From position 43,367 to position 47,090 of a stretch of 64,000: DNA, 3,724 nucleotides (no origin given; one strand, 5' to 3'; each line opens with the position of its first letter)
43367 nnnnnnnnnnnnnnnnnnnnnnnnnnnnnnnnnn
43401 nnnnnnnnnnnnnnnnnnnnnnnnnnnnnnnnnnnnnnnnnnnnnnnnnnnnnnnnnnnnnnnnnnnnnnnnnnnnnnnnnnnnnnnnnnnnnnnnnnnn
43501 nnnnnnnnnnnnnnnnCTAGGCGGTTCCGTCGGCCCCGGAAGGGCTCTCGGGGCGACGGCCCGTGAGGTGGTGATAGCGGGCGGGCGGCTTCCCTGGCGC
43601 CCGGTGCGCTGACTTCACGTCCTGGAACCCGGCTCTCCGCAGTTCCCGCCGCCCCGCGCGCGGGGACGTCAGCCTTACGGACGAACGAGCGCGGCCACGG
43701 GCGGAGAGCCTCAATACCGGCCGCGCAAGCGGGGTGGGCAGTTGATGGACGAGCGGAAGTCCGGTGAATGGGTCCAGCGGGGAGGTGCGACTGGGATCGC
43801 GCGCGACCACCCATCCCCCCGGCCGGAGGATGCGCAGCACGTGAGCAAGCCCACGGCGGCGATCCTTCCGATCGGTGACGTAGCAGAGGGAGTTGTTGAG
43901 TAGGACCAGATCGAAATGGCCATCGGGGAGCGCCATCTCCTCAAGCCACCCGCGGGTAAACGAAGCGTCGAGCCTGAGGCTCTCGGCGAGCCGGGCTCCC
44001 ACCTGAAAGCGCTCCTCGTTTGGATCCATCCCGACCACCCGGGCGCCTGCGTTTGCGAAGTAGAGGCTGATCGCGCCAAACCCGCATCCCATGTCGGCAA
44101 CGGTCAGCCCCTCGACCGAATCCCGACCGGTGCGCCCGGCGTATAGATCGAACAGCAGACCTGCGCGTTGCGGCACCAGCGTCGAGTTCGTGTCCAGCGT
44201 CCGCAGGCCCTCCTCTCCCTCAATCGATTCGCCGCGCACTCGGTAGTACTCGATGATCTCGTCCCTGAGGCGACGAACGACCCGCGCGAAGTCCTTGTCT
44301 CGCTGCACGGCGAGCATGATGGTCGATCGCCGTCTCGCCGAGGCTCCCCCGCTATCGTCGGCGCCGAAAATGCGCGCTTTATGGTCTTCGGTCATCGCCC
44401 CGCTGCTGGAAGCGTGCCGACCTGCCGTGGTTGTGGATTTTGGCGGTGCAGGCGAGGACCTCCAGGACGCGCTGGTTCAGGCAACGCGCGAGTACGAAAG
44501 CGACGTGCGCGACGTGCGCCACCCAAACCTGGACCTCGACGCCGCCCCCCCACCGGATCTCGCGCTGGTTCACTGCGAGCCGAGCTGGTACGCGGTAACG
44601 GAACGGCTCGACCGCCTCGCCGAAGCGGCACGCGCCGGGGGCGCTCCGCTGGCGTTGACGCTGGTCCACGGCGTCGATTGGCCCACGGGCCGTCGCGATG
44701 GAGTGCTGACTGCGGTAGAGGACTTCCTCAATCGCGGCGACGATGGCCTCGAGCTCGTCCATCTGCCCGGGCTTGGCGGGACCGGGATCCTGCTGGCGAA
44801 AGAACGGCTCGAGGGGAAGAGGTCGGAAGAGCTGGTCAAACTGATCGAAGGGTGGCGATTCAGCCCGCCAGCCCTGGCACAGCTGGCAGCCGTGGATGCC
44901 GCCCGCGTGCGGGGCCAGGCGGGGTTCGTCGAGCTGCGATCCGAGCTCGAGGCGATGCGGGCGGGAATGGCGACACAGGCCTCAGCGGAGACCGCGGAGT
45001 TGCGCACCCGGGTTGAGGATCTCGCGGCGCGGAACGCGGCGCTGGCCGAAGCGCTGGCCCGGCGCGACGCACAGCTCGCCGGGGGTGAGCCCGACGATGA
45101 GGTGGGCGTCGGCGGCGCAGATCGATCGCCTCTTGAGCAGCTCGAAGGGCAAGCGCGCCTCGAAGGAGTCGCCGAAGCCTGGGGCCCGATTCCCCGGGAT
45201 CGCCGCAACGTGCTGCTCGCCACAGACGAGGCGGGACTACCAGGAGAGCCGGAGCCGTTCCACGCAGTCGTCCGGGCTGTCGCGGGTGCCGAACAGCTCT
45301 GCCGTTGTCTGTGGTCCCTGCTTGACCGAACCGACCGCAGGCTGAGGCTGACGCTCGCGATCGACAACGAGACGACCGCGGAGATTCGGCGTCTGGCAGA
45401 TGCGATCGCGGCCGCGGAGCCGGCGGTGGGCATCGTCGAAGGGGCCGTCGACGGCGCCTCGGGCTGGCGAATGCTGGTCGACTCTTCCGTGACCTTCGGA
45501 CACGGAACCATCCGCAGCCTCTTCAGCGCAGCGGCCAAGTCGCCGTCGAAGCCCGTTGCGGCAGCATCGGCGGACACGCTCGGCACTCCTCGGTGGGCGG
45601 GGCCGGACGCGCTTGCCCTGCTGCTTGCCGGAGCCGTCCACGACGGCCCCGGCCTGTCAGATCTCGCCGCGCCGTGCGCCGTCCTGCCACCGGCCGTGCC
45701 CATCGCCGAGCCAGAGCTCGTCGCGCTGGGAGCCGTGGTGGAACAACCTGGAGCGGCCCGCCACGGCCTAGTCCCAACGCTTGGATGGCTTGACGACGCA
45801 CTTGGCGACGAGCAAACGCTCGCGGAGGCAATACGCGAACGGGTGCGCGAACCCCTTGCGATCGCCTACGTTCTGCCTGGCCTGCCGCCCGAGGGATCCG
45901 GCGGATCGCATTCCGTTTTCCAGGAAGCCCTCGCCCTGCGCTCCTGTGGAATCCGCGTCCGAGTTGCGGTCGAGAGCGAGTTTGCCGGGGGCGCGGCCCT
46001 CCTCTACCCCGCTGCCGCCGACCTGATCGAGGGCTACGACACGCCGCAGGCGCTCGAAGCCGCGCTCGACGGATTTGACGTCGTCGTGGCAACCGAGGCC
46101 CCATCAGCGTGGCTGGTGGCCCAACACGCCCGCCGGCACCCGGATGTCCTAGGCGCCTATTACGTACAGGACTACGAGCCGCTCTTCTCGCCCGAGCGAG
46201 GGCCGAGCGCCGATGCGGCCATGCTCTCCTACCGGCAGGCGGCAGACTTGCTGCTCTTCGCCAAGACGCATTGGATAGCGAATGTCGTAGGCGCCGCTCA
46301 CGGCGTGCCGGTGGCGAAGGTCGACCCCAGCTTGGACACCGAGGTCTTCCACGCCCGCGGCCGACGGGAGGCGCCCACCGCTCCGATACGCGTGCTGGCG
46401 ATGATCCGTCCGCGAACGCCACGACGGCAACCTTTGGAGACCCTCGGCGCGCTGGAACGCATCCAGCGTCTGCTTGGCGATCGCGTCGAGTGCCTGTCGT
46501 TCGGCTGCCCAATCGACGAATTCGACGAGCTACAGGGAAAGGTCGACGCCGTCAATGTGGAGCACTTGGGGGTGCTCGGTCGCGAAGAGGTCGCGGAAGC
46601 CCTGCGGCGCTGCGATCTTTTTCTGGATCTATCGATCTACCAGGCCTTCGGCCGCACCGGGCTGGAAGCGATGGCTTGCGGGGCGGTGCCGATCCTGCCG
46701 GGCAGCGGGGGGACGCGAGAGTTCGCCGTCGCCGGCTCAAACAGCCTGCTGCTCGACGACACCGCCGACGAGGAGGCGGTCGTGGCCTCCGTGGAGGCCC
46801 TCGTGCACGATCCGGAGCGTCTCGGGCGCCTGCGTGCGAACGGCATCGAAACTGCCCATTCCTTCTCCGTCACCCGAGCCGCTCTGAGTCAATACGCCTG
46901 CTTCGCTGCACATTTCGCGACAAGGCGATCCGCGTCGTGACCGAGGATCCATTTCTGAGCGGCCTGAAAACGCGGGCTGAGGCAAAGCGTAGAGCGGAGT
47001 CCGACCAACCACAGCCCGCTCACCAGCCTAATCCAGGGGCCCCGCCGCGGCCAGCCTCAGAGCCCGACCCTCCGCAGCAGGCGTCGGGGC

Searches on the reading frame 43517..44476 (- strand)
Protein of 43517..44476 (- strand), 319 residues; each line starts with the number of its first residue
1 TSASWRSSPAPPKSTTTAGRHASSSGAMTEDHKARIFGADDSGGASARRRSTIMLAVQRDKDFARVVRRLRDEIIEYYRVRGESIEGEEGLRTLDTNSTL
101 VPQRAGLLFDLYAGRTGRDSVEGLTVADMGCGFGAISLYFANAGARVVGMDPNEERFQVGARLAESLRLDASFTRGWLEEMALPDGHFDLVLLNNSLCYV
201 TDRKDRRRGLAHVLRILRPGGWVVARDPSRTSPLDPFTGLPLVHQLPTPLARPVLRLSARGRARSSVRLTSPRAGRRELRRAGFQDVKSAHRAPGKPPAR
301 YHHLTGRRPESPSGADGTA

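Call 78: search_protein_families(library=pfam, proteins=[window:43517-44476:-], max_evalue=0.01)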
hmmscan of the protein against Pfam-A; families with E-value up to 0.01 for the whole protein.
window:43517-44476:- (319 aa): 8 families
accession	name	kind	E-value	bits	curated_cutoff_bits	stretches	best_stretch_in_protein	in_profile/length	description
PF13649.12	Methyltransf_25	-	1.4e-18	67.8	27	1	126-221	1-97/97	Methyltransferase domain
PF08241.18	Methyltransf_11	-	4.8e-18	66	21.2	1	128-224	2-94/95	Methyltransferase domain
PF08242.18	Methyltransf_12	-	1.5e-13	51.7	30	1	128-223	2-98/98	Methyltransferase domain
PF13847.12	Methyltransf_31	-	1.4e-12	48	27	1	122-234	3-118/145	Methyltransferase domain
PF13489.12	Methyltransf_23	-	4.7e-11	43.1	27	1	122-288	22-163/164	Methyltransferase domain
PF01209.24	Ubie_methyltran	-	3.5e-06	27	20.1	1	121-230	46-156/233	ubiE/COQ5 methyltransferase family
PF05175.20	MTS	-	0.0024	18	23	1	125-194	34-105/170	Methyltransferase small domain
PF13578.12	Methyltransf_24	-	0.0058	17.9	26.3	0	130-225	4-102/105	Methyltransferase domain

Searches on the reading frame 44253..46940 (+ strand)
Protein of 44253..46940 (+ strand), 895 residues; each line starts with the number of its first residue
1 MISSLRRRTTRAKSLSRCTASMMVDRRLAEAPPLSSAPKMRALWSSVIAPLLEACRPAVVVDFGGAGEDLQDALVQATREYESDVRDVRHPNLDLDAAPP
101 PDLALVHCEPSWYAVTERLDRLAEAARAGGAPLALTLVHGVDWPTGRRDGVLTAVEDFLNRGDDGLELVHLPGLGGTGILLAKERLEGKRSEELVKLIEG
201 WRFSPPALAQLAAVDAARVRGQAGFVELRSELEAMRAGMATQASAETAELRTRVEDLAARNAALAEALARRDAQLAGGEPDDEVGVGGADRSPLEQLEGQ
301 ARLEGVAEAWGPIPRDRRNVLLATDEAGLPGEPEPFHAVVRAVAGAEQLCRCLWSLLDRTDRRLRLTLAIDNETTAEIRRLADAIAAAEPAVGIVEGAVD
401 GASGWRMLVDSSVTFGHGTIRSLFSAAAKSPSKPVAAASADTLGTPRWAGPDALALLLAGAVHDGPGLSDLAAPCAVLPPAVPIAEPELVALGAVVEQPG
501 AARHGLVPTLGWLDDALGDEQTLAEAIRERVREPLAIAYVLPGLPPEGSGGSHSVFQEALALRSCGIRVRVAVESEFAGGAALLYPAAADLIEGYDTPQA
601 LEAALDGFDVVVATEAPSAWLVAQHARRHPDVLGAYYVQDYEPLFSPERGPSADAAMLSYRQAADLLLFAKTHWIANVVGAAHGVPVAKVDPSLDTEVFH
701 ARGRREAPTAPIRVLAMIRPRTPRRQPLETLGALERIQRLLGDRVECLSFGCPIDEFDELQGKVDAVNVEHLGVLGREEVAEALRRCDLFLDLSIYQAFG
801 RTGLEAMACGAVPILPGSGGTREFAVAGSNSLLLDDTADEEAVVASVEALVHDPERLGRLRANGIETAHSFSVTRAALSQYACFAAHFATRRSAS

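Call 29: search_protein_families(library=pfam, proteins=[window:44253-46940:+], max_evalue=0.0001)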
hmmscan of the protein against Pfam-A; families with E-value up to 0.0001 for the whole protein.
window:44253-46940:+ (895 aa): 3 families
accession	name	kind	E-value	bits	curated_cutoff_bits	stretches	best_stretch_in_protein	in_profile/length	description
PF00534.26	Glycos_transf_1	-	4.5e-14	52.8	26.4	1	755-865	57-170/172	Glycosyl transferases group 1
PF13692.12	Glyco_trans_1_4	-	2.2e-09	38.1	27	1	736-853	23-142/142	Glycosyl transferases group 1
PF13524.12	Glyco_trans_1_2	-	6e-06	26.7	25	1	752-869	22-130/144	Glycosyl transferase-like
